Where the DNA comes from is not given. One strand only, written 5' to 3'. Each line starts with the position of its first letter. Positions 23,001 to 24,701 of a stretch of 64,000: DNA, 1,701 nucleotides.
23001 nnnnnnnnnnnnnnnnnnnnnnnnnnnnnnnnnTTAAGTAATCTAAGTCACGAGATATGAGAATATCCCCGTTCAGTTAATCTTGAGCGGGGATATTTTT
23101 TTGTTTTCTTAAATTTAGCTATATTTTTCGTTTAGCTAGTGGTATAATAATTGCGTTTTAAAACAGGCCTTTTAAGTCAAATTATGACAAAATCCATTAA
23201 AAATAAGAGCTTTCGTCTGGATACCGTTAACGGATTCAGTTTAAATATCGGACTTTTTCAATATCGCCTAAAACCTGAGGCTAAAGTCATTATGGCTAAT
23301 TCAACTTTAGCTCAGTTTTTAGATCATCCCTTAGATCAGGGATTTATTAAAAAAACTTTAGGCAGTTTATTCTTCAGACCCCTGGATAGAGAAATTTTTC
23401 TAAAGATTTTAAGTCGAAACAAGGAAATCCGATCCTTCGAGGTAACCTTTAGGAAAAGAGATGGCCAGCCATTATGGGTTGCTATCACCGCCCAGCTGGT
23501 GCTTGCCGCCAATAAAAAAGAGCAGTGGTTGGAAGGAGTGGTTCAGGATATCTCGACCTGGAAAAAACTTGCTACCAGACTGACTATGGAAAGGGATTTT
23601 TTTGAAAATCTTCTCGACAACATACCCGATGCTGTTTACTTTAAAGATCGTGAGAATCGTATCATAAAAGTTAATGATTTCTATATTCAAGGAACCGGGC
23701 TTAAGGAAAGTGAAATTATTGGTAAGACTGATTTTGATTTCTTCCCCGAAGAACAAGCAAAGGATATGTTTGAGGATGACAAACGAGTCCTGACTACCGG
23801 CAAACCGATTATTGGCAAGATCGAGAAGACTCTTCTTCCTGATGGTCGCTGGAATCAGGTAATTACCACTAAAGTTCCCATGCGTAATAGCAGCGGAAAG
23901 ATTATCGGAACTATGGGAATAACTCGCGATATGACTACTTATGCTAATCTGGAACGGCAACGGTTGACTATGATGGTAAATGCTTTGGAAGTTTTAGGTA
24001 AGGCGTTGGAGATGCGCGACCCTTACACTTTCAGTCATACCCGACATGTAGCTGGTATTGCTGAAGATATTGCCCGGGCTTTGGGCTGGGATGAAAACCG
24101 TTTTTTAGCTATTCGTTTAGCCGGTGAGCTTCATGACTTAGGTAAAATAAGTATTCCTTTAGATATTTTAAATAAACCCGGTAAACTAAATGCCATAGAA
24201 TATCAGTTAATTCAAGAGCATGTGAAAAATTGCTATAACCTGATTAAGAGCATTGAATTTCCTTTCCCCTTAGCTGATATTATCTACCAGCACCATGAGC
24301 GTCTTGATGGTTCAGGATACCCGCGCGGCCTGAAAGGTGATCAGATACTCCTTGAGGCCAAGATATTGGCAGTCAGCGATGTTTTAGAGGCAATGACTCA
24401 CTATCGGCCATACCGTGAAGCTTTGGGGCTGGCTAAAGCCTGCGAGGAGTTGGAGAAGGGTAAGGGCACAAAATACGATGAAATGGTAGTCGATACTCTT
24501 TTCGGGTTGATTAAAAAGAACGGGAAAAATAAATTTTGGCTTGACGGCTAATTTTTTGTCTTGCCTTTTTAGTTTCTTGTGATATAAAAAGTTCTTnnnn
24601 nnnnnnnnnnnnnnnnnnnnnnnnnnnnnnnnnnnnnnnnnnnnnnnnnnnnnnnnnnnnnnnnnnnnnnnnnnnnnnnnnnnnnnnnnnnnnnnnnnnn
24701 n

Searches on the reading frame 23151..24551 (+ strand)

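Call 65: search_protein_families(library=pfam, proteins=[window:23151-24551:+], max_evalue=0.00001)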
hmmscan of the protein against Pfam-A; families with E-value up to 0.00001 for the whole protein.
window:23151-24551:+ (466 aa): 7 families
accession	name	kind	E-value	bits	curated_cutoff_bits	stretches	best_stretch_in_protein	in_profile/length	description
PF13487.12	HD_5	-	7e-41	140.2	27.2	1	281-445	2-169/170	HD domain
PF08448.16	PAS_4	-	1.4e-19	70.7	23.1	1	155-263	1-107/110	PAS fold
PF01966.28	HD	-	2.3e-18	67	22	1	293-415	1-116/116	HD domain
PF13426.13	PAS_9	-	9.2e-17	61.7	27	2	159-262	1-102/103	PAS domain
PF00989.32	PAS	-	2.9e-16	59.9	22.6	1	150-261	2-113/113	PAS fold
PF13188.13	PAS_8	-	5.2e-08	32.9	21.8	0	150-201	2-53/65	PAS domain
PF08447.18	PAS_3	-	1.2e-06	29.1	25.6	0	80-131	39-89/89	PAS fold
